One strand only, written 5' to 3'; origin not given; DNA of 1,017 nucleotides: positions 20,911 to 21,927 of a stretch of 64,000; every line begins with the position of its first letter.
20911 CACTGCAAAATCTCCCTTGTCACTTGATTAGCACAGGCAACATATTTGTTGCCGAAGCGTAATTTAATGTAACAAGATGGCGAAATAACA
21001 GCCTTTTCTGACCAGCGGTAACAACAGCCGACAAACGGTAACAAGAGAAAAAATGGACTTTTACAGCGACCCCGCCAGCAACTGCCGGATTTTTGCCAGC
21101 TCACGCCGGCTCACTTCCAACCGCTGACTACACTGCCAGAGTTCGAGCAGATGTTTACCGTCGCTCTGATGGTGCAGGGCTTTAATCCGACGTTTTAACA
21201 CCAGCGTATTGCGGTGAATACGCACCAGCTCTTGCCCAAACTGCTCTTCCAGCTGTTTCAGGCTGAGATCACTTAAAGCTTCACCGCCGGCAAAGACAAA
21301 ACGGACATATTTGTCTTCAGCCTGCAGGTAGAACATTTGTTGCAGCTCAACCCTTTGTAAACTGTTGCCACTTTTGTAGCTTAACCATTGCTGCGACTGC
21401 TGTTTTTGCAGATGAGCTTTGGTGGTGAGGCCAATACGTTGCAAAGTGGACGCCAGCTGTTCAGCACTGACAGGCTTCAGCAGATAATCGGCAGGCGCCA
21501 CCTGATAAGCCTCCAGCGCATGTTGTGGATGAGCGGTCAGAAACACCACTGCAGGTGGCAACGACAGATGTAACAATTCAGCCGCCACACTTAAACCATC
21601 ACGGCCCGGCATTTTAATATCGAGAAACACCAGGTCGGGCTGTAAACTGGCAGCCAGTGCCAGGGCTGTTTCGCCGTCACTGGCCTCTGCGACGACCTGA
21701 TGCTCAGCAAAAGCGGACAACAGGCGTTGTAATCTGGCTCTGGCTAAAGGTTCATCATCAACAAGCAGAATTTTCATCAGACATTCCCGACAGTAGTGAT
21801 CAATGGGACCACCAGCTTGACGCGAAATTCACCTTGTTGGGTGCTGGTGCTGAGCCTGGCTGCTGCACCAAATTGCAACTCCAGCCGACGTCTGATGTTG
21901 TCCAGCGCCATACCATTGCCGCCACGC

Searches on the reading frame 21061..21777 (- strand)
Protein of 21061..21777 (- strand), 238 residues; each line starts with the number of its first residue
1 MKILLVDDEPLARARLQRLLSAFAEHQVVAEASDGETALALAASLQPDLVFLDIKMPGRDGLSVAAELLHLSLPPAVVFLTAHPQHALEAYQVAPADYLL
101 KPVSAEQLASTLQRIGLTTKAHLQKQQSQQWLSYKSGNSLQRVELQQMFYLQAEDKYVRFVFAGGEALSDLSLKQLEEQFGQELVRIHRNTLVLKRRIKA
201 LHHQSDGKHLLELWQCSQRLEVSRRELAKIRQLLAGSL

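Call 5: search_protein_families(library=ncbifam, proteins=[window:21061-21777:-])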
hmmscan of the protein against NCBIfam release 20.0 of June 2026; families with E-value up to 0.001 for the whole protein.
window:21061-21777:- (238 aa): 91 families (the best 25 are shown)
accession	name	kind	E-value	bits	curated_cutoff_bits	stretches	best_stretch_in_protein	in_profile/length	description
NF008677.0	PRK11697.1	equivalog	8.9e-42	143.1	246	1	1-234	2-235/238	two-component system response regulator BtsR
NF010684.1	PRK14084.1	equivalog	7.3e-28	98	375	1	1-228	1-246/254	response regulator transcription factor LytR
NF007935.0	PRK10651.1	equivalog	6.9e-21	74.4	250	1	2-115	8-123/216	two-component system response regulator NarL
NF001965.0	PRK00742.1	subfamily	2.1e-17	63.4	293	1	1-127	4-133/357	chemotaxis-specific protein-glutamate methyltransferase CheB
NF009206.0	PRK12555.1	subfamily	3.4e-17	62.4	342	1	1-108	1-111/340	chemotaxis-specific protein-glutamate methyltransferase CheB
TIGR02875.1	spore_0_A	equivalog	1.6e-15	57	200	1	2-135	4-141/262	sporulation transcription factor Spo0A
NF011896.0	PRK15369.1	equivalog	6.4e-15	55.3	242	1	1-133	4-137/211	two component system response regulator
NF007708.0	PRK10403.1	equivalog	1e-14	54.5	343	1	2-118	8-126/215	nitrate/nitrite response regulator protein NarP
NF045944.1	ResRegRpaBCyano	equivalog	1.5e-14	53.9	330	1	4-121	1-117/229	response regulator transcription factor RpaB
NF052445.1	RespRegMctR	equivalog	1.7e-14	53.8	300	1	2-115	3-118/205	two-component system response regulator MctR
NF040749.1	tetrathio_RR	equivalog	2.4e-14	53.5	290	1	3-130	2-129/191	tetrathionate respiration response regulator TtrR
NF008469.0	PRK11361.1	equivalog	4.7e-14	51.9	714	1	2-116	6-120/461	acetoacetate metabolism transcriptional regulator AtoC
NF052596.1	RR_EAL_PvrR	equivalog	1.4e-13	50.3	580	1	1-149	4-160/398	response regulator cyclic di-GMP phosphodiesterase PvrR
NF007018.1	PRK09483.1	equivalog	1.6e-13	50.8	280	1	2-116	3-119/217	UvrY/SirA/GacA family response regulator transcription factor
NF006623.1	PRK09191.1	subfamily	5.2e-13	49.3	240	1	2-114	139-250/258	PhyR family response regulator anti-anti-sigma factor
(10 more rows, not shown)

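Call 6: search_protein_families(library=pfam, proteins=[window:21061-21777:-])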
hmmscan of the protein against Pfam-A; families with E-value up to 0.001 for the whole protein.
window:21061-21777:- (238 aa): 2 families
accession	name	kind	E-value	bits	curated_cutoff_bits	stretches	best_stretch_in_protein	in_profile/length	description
PF00072.30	Response_reg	-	6.5e-24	84.7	30.2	1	3-112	1-110/111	Response regulator receiver domain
PF04397.21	LytTR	-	2.9e-17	63.1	22.6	1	142-234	5-97/98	LytTr DNA-binding domain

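Call 8: find_homologous_proteins(query=window:21061-21777:-)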
Query window:21061-21777:- (238 aa): 5373 proteins with E <= 0.001 among 8000 candidates; the best 120 are listed.
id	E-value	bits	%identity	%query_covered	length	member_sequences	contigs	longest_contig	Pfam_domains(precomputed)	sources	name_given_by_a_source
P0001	1.5e-141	487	97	100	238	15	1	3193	PF04397.22,PF00072.31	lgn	-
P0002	5.1e-131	453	89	100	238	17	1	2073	PF04397.22,PF00072.31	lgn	-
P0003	1.8e-105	369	72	100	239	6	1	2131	PF04397.22,PF00072.31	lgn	-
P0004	1.3e-104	366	72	98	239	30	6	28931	PF04397.22,PF00072.31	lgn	-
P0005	2.3e-103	362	74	99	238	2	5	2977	PF04397.22,PF00072.31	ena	-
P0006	2.7e-103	362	70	100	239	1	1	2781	PF04397.22,PF00072.31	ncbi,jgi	jgi:two-component system response regulator AlgR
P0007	1.7e-102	360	71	100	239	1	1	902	PF04397.22,PF00072.31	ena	-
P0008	3.1e-96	339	70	100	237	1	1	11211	PF04397.22,PF00072.31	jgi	jgi:two-component system response regulator AlgR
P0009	1.0e-95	337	70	99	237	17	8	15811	PF04397.22,PF00072.31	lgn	-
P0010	1.5e-95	337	69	99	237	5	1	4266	PF04397.22,PF00072.31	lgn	-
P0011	1.6e-95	337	69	99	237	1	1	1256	PF04397.22,PF00072.31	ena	-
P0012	5.9e-94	332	69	99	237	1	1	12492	PF04397.22,PF00072.31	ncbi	-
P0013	6.7e-89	315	67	98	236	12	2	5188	PF04397.22,PF00072.31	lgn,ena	-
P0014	1.1e-87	311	65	98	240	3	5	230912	PF04397.22,PF00072.31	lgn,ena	-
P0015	6.3e-87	309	67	98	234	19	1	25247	PF04397.22,PF00072.31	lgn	-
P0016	6.4e-86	305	65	98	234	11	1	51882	PF04397.22,PF00072.31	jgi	jgi:two-component system response regulator AlgR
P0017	7.0e-83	295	59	98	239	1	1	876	PF04397.22,PF00072.31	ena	-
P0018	3.9e-81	290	73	77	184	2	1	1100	PF04397.22,PF00072.31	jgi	-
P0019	4.0e-80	286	58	99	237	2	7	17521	PF04397.22,PF00072.31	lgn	-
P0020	4.6e-80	286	59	98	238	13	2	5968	PF04397.22,PF00072.31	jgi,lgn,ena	-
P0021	6.9e-80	286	58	100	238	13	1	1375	PF04397.22,PF00072.31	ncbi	-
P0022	1.0e-79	285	57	98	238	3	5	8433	PF04397.22,PF00072.31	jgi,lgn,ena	-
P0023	1.6e-79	285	60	98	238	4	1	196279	PF04397.22,PF00072.31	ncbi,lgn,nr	ncbi:MAG: LytTR family DNA-binding domain-containing protein [Rheinheimera sp.]|nr:LytTR family DNA-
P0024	2.0e-79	284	59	98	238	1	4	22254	PF04397.22,PF00072.31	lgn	-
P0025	2.4e-79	284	59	98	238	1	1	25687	PF04397.22,PF00072.31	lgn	-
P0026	2.4e-79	284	59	98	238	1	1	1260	PF04397.22,PF00072.31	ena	-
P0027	2.9e-79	284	59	98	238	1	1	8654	PF04397.22,PF00072.31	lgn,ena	-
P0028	2.9e-79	284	59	98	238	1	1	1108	PF04397.22,PF00072.31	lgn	-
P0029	3.3e-79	283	62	98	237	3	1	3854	PF04397.22,PF00072.31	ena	-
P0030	3.3e-79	283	59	98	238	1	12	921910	PF04397.22,PF00072.31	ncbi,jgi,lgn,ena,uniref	ncbi:LytR/AlgR family response regulator transcription factor [Rheinheimera tilapiae]|jgi:two-compon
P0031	3.6e-79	283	59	98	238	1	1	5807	PF04397.22,PF00072.31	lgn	-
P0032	4.0e-79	283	59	98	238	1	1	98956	PF04397.22,PF00072.31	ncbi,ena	-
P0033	5.0e-79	283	59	98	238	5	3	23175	PF04397.22,PF00072.31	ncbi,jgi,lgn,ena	-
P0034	6.7e-79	282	58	98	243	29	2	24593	PF04397.22,PF00072.31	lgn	-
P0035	8.2e-79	282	58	98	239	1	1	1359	PF04397.22,PF00072.31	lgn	-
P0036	1.1e-78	282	58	98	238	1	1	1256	PF04397.22,PF00072.31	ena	-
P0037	1.5e-78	281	57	100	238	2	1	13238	PF04397.22,PF00072.31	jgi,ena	-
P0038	2.1e-78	281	60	98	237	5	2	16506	PF04397.22,PF00072.31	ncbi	-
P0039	3.1e-78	280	61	100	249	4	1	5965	PF04397.22,PF00072.31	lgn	-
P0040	4.2e-77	277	57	98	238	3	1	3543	PF04397.22,PF00072.31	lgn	-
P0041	4.6e-77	276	61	98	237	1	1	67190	PF04397.22,PF00072.31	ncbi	-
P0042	8.4e-77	276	56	99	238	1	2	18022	PF04397.22,PF00072.31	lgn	-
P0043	3.0e-76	274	58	99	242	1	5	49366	PF04397.22,PF00072.31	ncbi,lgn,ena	-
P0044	1.3e-75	272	55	98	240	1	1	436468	PF04397.22,PF00072.31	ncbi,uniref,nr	ncbi:chemotaxis protein CheY [Arsukibacterium ikkense]|uniref:Chemotaxis protein CheY n=1 Tax=Arsuki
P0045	2.1e-74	268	55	98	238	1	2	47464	PF04397.22,PF00072.31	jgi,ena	-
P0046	2.4e-74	268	54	98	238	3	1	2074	PF04397.22,PF00072.31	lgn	-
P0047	3.2e-74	267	54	100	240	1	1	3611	PF04397.22,PF00072.31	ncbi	-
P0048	3.7e-74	267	54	98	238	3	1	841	PF04397.22,PF00072.31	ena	-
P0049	4.5e-74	267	54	98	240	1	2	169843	PF04397.22,PF00072.31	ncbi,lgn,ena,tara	tara:strand:+ start:21174 stop:21896 length:723 start_codon:yes stop_codon:yes gene_type:complete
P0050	5.8e-74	266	54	98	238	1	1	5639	PF04397.22,PF00072.31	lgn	-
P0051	6.1e-74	266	53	100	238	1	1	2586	PF04397.22,PF00072.31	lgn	-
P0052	8.1e-74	266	54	98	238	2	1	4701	PF04397.22,PF00072.31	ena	-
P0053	9.8e-74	266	54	98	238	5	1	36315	PF04397.22,PF00072.31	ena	-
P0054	1.0e-73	265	53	100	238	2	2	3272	PF04397.22,PF00072.31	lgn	-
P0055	2.1e-72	261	54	98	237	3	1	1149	PF04397.22,PF00072.31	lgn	-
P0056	2.6e-72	261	53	98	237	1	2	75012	PF04397.22,PF00072.31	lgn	-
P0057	2.9e-72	261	54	98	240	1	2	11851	PF04397.22,PF00072.31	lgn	-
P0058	3.6e-72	260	54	98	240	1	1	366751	PF04397.22,PF00072.31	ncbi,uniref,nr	ncbi:LytTR family DNA-binding domain-containing protein [Arsukibacterium sp.]|uniref:LytR/AlgR famil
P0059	4.9e-72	260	54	98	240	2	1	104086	PF04397.22,PF00072.31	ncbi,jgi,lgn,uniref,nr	ncbi:chemotaxis protein CheY [Arsukibacterium sp. MJ3]|jgi:two-component system response regulator A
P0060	2.8e-71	258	54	98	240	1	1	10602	PF04397.22,PF00072.31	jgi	jgi:two-component system, LytTR family, response regulator AlgR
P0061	4.7e-71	257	53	98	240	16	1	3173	PF04397.22,PF00072.31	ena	-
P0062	2.4e-70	255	52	98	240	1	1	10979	PF04397.22,PF00072.31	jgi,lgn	jgi:two-component system response regulator AlgR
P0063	2.5e-70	254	53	98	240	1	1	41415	PF04397.22,PF00072.31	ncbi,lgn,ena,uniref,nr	ncbi:LytTR family DNA-binding domain-containing protein [Arsukibacterium sp.]|uniref:LytR/AlgR famil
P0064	3.0e-70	254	53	97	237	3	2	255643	PF04397.22,PF00072.31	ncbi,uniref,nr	ncbi:LytR/AlgR family response regulator transcription factor [Nitrincola alkalisediminis]|uniref:Ly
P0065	3.6e-70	254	52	98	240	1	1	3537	PF04397.22,PF00072.31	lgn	-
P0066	4.8e-70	254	52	97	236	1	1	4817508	PF04397.22,PF00072.31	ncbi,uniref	ncbi:LytR/AlgR family response regulator transcription factor [Nitrincola sp. MINF-07-Sa-05]|uniref:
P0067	5.6e-70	253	52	98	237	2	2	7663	PF04397.22,PF00072.31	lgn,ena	-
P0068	6.5e-70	253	55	97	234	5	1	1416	PF04397.22,PF00072.31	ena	-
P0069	7.0e-70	253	52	98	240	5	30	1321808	PF04397.22,PF00072.31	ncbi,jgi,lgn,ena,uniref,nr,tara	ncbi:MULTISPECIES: LytR/AlgR family response regulator transcription factor [unclassified Arsukibact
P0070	7.5e-70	253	52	98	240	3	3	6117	PF04397.22,PF00072.31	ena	-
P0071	2.9e-69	251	51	99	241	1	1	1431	PF04397.22,PF00072.31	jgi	jgi:two-component system response regulator AlgR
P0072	4.8e-69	250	53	99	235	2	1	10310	PF04397.22,PF00072.31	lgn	-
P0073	7.2e-69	250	53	98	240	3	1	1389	PF04397.22,PF00072.31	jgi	jgi:two-component system, LytTR family, response regulator AlgR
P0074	7.5e-69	250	53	99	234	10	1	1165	PF04397.22,PF00072.31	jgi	-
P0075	9.0e-69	249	54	95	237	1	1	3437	PF04397.22,PF00072.31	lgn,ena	-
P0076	1.5e-68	249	57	97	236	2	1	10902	PF04397.22,PF00072.31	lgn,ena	-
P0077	1.6e-68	249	51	99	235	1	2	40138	PF04397.22,PF00072.31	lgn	-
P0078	1.6e-68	249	52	99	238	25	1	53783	PF04397.22,PF00072.31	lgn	-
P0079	2.4e-68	248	54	98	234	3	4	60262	PF04397.22,PF00072.31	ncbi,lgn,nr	ncbi:MAG: LytTR family DNA-binding domain-containing protein [Gammaproteobacteria bacterium]|nr:LytT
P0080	2.4e-68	248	54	100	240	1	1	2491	PF04397.22,PF00072.31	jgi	jgi:two-component system, LytTR family, response regulator AlgR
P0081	3.7e-68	247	51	98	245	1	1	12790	PF04397.22,PF00072.31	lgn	-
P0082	4.7e-68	247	52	98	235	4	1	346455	PF04397.22,PF00072.31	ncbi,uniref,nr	ncbi:response regulator transcription factor [Rheinheimera sp. YQF-2]|uniref:Response regulator tran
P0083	5.7e-68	247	49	97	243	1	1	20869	PF04397.22,PF00072.31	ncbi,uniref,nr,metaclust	ncbi:chemotaxis protein CheY [Nitrincola sp. A-D6]|uniref:LytR/AlgR family response regulator transc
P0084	6.3e-68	247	49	98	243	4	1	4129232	PF04397.22,PF00072.31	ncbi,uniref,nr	ncbi:LytR/AlgR family response regulator transcription factor [Nitrincola iocasae]|uniref:Response r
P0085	8.1e-68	246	53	98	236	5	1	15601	PF04397.22,PF00072.31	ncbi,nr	ncbi:MAG: LytTR family DNA-binding domain-containing protein [Gammaproteobacteria bacterium]|nr:LytT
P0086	9.4e-68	246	51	97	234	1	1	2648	PF04397.22,PF00072.31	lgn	-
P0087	1.0e-67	246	50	98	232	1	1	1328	PF04397.22,PF00072.31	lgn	-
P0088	1.5e-67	245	52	99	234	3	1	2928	PF04397.22,PF00072.31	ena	-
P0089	1.7e-67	245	53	97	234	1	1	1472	PF04397.22,PF00072.31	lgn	-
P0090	1.7e-67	245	53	97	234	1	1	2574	PF04397.22,PF00072.31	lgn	-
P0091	2.1e-67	245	53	99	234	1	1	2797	PF04397.22,PF00072.31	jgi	-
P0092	2.2e-67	245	52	97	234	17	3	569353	PF04397.22,PF00072.31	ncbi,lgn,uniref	ncbi:LytTR family DNA-binding domain-containing protein [Rheinheimera pacifica]|uniref:LytR/AlgR fam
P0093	2.4e-67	245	52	97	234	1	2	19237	PF04397.22,PF00072.31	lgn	-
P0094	2.5e-67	245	57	95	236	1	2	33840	PF04397.22,PF00072.31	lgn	-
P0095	3.2e-67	244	54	98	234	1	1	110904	PF04397.22,PF00072.31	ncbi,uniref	ncbi:LytTR family DNA-binding domain-containing protein [Rheinheimera muenzenbergensis]|uniref:LytTR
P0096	3.6e-67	244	54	98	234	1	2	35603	PF04397.22,PF00072.31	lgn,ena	-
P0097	4.3e-67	244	53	97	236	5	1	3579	PF04397.22,PF00072.31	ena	-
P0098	5.1e-67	244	57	87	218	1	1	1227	PF04397.22,PF00072.31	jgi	-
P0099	6.6e-67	243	51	99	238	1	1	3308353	PF04397.22,PF00072.31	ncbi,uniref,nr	ncbi:response regulator transcription factor [Rheinheimera sp. D18]|uniref:LytR/AlgR family response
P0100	7.9e-67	243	52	97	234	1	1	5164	PF04397.22,PF00072.31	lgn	-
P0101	1.0e-66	243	52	97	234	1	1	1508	PF04397.22,PF00072.31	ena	-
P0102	1.6e-66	242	54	100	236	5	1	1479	PF04397.22,PF00072.31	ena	-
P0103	1.6e-66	242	53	97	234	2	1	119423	PF04397.22,PF00072.31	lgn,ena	-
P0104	1.8e-66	242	51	99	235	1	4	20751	PF04397.22,PF00072.31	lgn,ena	-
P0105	2.2e-66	242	52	97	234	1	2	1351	PF04397.22,PF00072.31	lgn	-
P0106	2.6e-66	241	49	99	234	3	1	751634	PF04397.22,PF00072.31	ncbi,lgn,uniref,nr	ncbi:LytTR family DNA-binding domain-containing protein [Rheinheimera sp.]|uniref:LytR/AlgR family r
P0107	3.1e-66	241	52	98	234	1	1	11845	PF04397.22,PF00072.31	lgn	-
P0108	3.3e-66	241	51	97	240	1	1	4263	PF04397.22,PF00072.31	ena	-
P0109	3.3e-66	241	54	97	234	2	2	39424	PF04397.22,PF00072.31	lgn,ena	-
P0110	4.0e-66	241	52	99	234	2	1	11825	PF04397.22,PF00072.31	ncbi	-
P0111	4.6e-66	241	50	100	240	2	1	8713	PF04397.22,PF00072.31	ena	-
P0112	5.0e-66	240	48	97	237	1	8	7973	PF04397.22,PF00072.31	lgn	-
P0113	8.2e-66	240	52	97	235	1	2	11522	PF04397.22,PF00072.31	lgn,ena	-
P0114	8.6e-66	240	51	98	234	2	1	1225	PF04397.22,PF00072.31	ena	-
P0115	1.1e-65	239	51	100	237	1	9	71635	PF04397.22,PF00072.31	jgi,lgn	jgi:two-component system, LytTR family, response regulator AlgR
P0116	1.4e-65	239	51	99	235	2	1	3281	PF04397.22,PF00072.31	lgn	-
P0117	1.5e-65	239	50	98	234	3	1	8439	PF04397.22,PF00072.31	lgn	-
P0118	1.5e-65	239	50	98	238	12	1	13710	PF04397.22,PF00072.31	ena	-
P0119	1.6e-65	239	51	98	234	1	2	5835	PF04397.22,PF00072.31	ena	-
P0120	2.8e-65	238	50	98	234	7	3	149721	PF04397.22,PF00072.31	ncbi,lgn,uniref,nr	ncbi:DNA-binding response regulator [Pseudoalteromonas sp. S3776]|uniref:LytR/AlgR family response r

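Call 11: find_related_loci(query=A1, collection=genome_contigs, flank=4000)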
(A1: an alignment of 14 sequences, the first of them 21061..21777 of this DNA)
Query A1 (238 aa) in genome_contigs; peptide patterns used: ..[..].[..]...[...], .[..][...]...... (x = any residue, [..] = any of these).
600 stretches matched a pattern (row limit reached: there are more); 551 encode a relative of the query (tblastn E <= 1e-3); the best 80 are kept; 80 distinct loci.
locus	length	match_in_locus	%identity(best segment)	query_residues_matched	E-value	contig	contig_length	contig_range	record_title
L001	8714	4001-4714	58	1-237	7e-88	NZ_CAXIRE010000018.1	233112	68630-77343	MAG: Rheinheimera texasensis isolate cycles.exp.s115 k99_3727, whole genome shotgun sequence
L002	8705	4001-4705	60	1-234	2e-87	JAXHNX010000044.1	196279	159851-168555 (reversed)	MAG: Rheinheimera sp. isolate Salar_de_Ascotan_water_MAG_AWA15 contig_40_polypolish, whole genome shotgun sequence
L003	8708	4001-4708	58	1-235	3e-85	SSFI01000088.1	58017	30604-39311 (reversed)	MAG: Rheinheimera sp. isolate Bin_57_1 c_000000107869, whole genome shotgun sequence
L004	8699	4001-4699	49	1-232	4e-76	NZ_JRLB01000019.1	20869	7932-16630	Nitrincola sp. A-D6 Contig19, whole genome shotgun sequence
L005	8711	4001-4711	50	1-238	1e-74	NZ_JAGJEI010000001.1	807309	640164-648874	Pseudoalteromonas sp. MMG007 assembly_contig_1, whole genome shotgun sequence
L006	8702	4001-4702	50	1-234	2e-73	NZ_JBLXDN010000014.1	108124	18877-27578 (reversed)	MAG: Nitrincola sp. isolate ES20-09 S20maxbin_out.025RE.5K@14, whole genome shotgun sequence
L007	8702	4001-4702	49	1-235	6e-73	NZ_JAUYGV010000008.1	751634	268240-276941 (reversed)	MAG: Rheinheimera sp. isolate C24_maxbin.016 C24_k141_963051, whole genome shotgun sequence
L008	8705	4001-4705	51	1-234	1e-72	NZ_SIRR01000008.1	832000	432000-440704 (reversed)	Rheinheimera pleomorphica strain PKS7 NODE_8_length_831920_cov_242.946899, whole genome shotgun sequence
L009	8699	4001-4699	54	1-234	7e-69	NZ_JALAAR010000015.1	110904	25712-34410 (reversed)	Rheinheimera muenzenbergensis strain E-49 NODE_15_length_110904_cov_281.697727, whole genome shotgun sequence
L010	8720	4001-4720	45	1-234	3e-59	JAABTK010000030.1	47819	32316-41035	MAG: Gammaproteobacteria bacterium isolate S22.Bin169 NODE_30_length_47819_cov_19.5688, whole genome shotgun sequence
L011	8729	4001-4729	40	1-234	4e-58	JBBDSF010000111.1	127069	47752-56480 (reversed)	MAG: Pseudomonadales bacterium isolate LejiaC_53_24 Lejia_C_273_length_127069_cov_15, whole genome shotgun sequence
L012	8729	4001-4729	41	1-237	2e-56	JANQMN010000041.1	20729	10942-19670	MAG: Hahella sp. isolate PL25b_bin.18 k99_2909770, whole genome shotgun sequence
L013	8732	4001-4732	40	1-236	4e-56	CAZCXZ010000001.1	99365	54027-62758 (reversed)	MAG TPA_asm: Uncultured Candidatus Berkiella sp. isolate SRP062349_co2_245 genome assembly, contig: NODE_134_length_9936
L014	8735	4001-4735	44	1-238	1e-55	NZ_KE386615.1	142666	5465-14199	Sedimenticola selenatireducens DSM 17993 A3GODRAFT_scaffold_16.17, whole genome shotgun sequence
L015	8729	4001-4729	40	1-234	2e-55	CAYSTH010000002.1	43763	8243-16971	MAG TPA_asm: uncultured Francisellaceae bacterium isolate SRP199154_co2_71 genome assembly, contig: NODE_492_length_4376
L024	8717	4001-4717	40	1-234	4e-52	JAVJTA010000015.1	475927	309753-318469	MAG: Pseudomonadales bacterium isolate G1-WW12-30 k141_65085, whole genome shotgun sequence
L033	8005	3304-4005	45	1-234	4e-51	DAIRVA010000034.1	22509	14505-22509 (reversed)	MAG TPA_asm: Lysobacter sp. isolate CTOTU24505 NODE_1345_length_22509_cov_34.770375, whole genome shotgun sequence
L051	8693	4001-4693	44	1-234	6e-48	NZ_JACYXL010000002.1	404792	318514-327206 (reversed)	Rhodanobacter sp. 7MK24 scaffold2_size404792, whole genome shotgun sequence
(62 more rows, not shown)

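Call 16: find_encoding_contigs(protein=P0004, flank=3000, max_places=3)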
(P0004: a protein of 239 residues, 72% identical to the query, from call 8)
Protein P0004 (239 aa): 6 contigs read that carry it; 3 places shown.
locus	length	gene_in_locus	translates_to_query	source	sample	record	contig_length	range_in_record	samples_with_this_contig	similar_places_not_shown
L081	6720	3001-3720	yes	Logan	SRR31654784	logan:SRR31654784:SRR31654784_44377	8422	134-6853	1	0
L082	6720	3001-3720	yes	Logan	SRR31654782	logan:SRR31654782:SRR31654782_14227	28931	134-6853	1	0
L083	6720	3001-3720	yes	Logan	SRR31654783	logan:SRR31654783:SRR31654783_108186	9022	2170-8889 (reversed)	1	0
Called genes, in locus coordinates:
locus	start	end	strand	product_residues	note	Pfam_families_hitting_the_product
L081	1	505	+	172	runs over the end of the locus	PF01252:Peptidase_A8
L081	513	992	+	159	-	PF00254:FKBP_C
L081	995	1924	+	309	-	PF02401:LYTB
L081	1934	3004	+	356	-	PF06580:His_kinase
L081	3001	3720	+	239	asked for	PF00072:Response_reg, PF04397:LytTR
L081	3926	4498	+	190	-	PF12019:GspH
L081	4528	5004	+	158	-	PF07963:N_methyl (weak), PF22150:Tt1218-like (weak)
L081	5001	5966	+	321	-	PF07963:N_methyl (weak)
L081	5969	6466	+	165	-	PF14341:PilX_N, PF13681:PilX (weak)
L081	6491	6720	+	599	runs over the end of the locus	?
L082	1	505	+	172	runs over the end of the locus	PF01252:Peptidase_A8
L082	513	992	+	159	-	PF00254:FKBP_C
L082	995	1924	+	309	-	PF02401:LYTB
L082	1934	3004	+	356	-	PF06580:His_kinase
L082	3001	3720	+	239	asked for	PF00072:Response_reg, PF04397:LytTR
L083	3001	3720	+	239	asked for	PF00072:Response_reg, PF04397:LytTR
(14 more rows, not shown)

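Call 17: find_encoding_contigs(protein=P0014, flank=3000, max_places=2)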
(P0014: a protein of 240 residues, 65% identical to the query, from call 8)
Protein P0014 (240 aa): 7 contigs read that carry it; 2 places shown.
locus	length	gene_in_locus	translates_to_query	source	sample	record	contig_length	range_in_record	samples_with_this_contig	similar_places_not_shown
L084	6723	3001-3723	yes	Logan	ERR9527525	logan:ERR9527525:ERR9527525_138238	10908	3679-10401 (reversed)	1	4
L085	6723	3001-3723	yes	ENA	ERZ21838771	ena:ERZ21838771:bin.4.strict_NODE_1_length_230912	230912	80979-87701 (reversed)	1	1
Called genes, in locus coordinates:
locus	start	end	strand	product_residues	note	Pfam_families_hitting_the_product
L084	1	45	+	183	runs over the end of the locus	?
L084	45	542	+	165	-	PF01252:Peptidase_A8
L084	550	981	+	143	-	PF00254:FKBP_C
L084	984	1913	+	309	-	PF02401:LYTB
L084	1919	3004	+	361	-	PF06580:His_kinase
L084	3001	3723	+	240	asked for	PF00072:Response_reg, PF04397:LytTR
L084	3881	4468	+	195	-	PF07963:N_methyl (weak), PF12019:GspH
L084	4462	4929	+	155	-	PF07963:N_methyl (weak), PF22150:Tt1218-like (weak)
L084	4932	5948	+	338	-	PF16074:PilW (weak)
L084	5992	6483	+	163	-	PF14341:PilX_N, PF13681:PilX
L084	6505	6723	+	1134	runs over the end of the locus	PF05567:T4P_PilY1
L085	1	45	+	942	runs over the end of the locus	PF00133:tRNA-synt_1, PF09334:tRNA-synt_1g, PF13603:tRNA-synt_1_2 (weak), PF01406:tRNA-synt_1e, PF01921:tRNA-synt_1f (weak), PF09334:tRNA-synt_1g (weak), PF08264:Anticodon_1, PF06827:zf-FPG_IleRS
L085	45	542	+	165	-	PF01252:Peptidase_A8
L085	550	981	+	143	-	PF00254:FKBP_C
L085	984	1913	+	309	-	PF02401:LYTB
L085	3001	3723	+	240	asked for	PF00072:Response_reg, PF04397:LytTR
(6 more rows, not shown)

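Call 18: find_encoding_contigs(protein=P0016, flank=3000, max_places=2)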
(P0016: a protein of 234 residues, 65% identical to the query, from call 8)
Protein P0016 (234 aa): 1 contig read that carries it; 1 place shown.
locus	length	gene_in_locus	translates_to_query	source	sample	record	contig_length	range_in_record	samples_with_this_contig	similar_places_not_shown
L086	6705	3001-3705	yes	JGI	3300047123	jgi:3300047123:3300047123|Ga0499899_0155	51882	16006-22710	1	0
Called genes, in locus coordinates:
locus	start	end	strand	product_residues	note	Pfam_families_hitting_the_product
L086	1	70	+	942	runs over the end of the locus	PF00133:tRNA-synt_1, PF09334:tRNA-synt_1g, PF13603:tRNA-synt_1_2 (weak), PF01406:tRNA-synt_1e (weak), PF01921:tRNA-synt_1f (weak), PF08264:Anticodon_1, PF06827:zf-FPG_IleRS (weak)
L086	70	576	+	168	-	PF01252:Peptidase_A8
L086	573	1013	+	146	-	PF00254:FKBP_C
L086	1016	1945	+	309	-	PF02401:LYTB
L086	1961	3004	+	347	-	PF06580:His_kinase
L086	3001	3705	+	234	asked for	PF00072:Response_reg, PF04397:LytTR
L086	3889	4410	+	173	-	PF12019:GspH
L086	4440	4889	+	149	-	PF07963:N_methyl (weak), PF22150:Tt1218-like (weak)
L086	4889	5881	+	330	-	PF07963:N_methyl (weak), PF16074:PilW (weak)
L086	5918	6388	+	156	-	PF14341:PilX_N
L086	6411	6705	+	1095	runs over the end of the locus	PF05567:T4P_PilY1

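Call 19: find_encoding_contigs(protein=P0001, flank=3000, max_places=1)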
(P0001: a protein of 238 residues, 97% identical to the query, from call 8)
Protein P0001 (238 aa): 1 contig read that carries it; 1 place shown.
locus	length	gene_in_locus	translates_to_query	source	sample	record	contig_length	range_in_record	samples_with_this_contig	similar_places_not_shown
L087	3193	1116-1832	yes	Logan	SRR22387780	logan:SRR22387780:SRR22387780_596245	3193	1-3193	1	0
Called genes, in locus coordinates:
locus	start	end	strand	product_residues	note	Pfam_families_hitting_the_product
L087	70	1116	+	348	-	PF06580:His_kinase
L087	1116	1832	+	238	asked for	PF00072:Response_reg, PF04397:LytTR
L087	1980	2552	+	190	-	PF07963:N_methyl (weak), PF12019:GspH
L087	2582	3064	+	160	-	PF22150:Tt1218-like (weak)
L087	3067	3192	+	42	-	?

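Call 20: find_encoding_contigs(protein=P0002, flank=3000, max_places=1)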
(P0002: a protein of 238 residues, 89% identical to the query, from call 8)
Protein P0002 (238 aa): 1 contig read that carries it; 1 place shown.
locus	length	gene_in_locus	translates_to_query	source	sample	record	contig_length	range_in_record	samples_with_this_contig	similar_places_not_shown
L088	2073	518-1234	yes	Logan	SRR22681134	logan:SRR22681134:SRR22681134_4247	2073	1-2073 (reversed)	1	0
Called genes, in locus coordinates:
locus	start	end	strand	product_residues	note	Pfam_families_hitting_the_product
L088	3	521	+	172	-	?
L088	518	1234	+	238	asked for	PF00072:Response_reg, PF04397:LytTR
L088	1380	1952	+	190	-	PF07963:N_methyl, PF12019:GspH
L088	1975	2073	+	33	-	?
